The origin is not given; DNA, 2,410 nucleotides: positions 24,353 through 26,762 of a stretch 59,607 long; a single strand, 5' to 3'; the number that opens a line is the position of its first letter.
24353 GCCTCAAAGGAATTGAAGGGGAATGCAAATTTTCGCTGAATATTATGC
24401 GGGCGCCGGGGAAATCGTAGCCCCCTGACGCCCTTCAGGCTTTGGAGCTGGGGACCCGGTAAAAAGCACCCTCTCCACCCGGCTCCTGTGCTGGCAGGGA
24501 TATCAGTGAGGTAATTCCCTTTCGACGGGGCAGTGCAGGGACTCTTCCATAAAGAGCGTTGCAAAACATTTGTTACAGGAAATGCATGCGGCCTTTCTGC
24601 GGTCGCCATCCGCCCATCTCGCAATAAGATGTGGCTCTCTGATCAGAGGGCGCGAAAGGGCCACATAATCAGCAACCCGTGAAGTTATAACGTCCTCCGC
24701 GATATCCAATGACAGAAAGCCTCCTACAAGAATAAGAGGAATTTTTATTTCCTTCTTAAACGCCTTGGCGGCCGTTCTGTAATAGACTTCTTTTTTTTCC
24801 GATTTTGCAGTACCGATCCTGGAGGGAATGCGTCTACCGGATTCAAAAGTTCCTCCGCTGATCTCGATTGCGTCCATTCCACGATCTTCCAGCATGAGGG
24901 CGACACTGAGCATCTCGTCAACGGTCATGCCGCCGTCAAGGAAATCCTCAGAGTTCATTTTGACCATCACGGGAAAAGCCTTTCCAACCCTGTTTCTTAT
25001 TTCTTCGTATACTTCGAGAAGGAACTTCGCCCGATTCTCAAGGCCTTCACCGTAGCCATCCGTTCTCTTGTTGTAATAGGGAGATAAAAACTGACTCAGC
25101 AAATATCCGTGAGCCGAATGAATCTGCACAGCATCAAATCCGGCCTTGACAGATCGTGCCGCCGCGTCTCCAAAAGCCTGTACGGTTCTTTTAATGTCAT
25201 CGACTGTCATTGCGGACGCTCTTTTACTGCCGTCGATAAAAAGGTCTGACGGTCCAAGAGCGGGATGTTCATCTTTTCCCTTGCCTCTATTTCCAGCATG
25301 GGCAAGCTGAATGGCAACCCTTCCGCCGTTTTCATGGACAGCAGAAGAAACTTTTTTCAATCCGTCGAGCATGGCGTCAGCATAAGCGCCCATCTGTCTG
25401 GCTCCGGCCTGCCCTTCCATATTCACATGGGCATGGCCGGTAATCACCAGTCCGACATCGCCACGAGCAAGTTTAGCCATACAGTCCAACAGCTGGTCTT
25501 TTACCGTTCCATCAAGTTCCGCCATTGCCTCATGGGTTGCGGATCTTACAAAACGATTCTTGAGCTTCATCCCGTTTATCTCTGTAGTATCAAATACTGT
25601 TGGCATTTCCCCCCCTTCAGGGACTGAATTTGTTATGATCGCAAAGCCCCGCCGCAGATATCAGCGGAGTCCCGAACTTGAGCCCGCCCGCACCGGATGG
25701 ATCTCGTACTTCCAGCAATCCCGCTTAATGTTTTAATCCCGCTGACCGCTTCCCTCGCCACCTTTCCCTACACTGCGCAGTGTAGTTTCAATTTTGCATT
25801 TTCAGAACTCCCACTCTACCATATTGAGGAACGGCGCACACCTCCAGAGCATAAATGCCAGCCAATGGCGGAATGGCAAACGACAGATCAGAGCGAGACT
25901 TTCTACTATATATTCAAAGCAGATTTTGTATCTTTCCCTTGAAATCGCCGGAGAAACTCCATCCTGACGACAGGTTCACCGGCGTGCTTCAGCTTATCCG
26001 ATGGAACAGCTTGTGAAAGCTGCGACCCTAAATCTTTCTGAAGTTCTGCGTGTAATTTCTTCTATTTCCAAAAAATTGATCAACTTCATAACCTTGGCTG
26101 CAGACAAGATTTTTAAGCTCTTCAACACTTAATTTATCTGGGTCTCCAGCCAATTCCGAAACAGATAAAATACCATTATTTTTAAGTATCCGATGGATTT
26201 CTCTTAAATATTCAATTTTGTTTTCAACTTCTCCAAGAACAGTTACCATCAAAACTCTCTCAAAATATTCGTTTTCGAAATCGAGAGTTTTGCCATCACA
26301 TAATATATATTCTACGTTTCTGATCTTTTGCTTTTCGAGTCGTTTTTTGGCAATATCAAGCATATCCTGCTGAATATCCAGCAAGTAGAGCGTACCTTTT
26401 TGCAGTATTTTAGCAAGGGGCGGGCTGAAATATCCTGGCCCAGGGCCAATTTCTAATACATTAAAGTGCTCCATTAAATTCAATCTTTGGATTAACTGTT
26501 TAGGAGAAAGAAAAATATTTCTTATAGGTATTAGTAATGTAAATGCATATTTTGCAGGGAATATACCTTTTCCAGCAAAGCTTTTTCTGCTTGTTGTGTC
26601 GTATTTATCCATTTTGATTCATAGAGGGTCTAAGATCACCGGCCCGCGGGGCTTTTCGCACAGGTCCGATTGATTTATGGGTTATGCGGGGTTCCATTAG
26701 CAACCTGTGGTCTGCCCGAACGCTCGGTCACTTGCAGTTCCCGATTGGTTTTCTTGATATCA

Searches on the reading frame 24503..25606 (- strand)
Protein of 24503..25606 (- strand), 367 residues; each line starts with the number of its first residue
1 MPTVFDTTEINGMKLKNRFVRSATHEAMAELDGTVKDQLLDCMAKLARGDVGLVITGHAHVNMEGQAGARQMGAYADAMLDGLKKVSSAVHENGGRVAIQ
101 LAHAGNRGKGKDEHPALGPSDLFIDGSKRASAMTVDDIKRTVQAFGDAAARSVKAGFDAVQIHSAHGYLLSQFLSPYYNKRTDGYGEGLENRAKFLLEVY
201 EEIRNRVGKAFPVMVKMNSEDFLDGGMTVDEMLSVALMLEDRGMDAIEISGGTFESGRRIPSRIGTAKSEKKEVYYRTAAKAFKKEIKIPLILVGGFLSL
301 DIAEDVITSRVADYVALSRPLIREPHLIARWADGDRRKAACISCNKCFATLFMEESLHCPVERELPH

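Call 43: search_protein_families(library=ncbifam, proteins=[window:24503-25606:-], max_evalue=0.00001)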
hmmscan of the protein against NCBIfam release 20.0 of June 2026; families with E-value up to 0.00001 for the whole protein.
window:24503-25606:- (367 aa): 8 families
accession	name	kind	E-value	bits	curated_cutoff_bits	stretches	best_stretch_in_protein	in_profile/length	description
NF041087.1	bile_acid_BaiCD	equivalog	6.9e-68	229.3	825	1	3-352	3-351/642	bile acid Fe-S flavoenzyme BaiCD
NF010047.0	PRK13523.1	equivalog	6e-64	216.2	431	1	3-330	4-319/339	NADPH dehydrogenase NamA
TIGR03997.1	mycofact_OYE_2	equivalog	3.9e-60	203.9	793.15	1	6-360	4-358/645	mycofactocin system FadH/OYE family oxidoreductase 2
NF006101.0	PRK08255.1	equivalog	1.2e-55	188.9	1078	1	2-328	397-727/768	bifunctional salicylyl-CoA 5-hydroxylase/oxidoreductase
NF045592.1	bili_reduct_N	equivalog_domain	1.9e-47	162.2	425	2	131-359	130-360/363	bilirubin reductase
NF045599.1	bili_reduct_long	exception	9.4e-45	153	750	1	6-362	3-364/641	bilirubin reductase, long form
NF007899.0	PRK10605.1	subfamily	2.1e-30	106.2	403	2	131-331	150-337/365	N-ethylmaleimide reductase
TIGR03996.1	mycofact_OYE_1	hypoth_equivalog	1.1e-23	83.6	627.9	1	25-347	22-337/633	mycofactocin system FadH/OYE family oxidoreductase 1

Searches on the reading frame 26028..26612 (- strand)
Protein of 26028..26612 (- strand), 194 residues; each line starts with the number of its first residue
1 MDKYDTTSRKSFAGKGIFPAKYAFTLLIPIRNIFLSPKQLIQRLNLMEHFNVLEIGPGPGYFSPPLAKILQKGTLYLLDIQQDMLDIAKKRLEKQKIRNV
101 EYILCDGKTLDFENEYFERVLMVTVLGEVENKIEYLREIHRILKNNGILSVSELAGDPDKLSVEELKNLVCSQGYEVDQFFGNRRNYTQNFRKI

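Call 43: search_protein_families(library=ncbifam, proteins=[window:26028-26612:-], max_evalue=0.00001)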
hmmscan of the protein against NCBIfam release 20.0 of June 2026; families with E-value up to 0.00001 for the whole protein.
window:26028-26612:- (194 aa): 25 families
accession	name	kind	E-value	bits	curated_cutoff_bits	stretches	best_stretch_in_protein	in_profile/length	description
TIGR02072.1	BioC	equivalog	1.6e-15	57.6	184.95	1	38-170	21-147/244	malonyl-ACP O-methyltransferase BioC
NF001244.0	PRK00216.1-5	equivalog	6.6e-14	51.8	216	1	39-158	39-160/236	bifunctional demethylmenaquinone methyltransferase/2-methoxy-6-polyprenyl-1,4-benzoquinol methylase UbiE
TIGR01934.1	MenG_MenH_UbiE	subfamily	1.8e-13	50.3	158.35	1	40-155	31-145/223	ubiquinone/menaquinone biosynthesis methyltransferase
NF001240.0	PRK00216.1-1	equivalog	2.5e-13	49.6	378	1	44-155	59-172/251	bifunctional demethylmenaquinone methyltransferase/2-methoxy-6-polyprenyl-1,4-benzoquinol methylase UbiE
NF001242.0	PRK00216.1-3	equivalog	4.6e-12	45.9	351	1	41-154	61-178/258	bifunctional demethylmenaquinone methyltransferase/2-methoxy-6-polyprenyl-1,4-benzoquinol methylase UbiE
NF041536.1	ArsM_DUF2284_UU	exception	1.8e-11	43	575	1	51-152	79-181/459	arsenite methyltransferase/DUF2284 domain selenoprotein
TIGR01983.1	UbiG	equivalog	2.2e-11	43.5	102.95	1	44-154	45-154/228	bifunctional 2-polyprenyl-6-hydroxyphenol methylase/3-demethylubiquinol 3-O-methyltransferase UbiG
NF043040.1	corrin_prot_MT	hypoth_equivalog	8e-11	41.8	180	1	48-152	41-148/216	corrinoid protein-associated methyltransferase CpaM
NF001243.0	PRK00216.1-4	equivalog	1.7e-10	40.6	235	1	38-150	37-150/237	demethylmenaquinone methyltransferase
NF008823.0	PRK11873.1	subfamily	3.2e-10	40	263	1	52-154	81-184/272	arsenite methyltransferase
NF041537.1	ArsM_AhpD_UU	exception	3.6e-10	39.1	510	1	48-153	76-182/345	arsenite methyltransferase/AhpD domain selenoprotein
TIGR02752.1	MenG_heptapren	equivalog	4e-10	39.6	419.85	1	38-151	35-149/231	demethylmenaquinone methyltransferase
NF001453.0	PRK00312.1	equivalog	6.7e-10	38.9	188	1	39-133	71-163/217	protein-L-isoaspartate(D-aspartate) O-methyltransferase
NF052510.1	methyltran_MpqE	exception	1.5e-09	37.6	335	1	41-149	39-149/234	methyl-plastoquinone biosynthesis methyltransferase MpqE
NF045667.1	MTase_DVU1556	equivalog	2.8e-09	36.7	155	1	39-157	13-125/213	DVU_1556 family methyltransferase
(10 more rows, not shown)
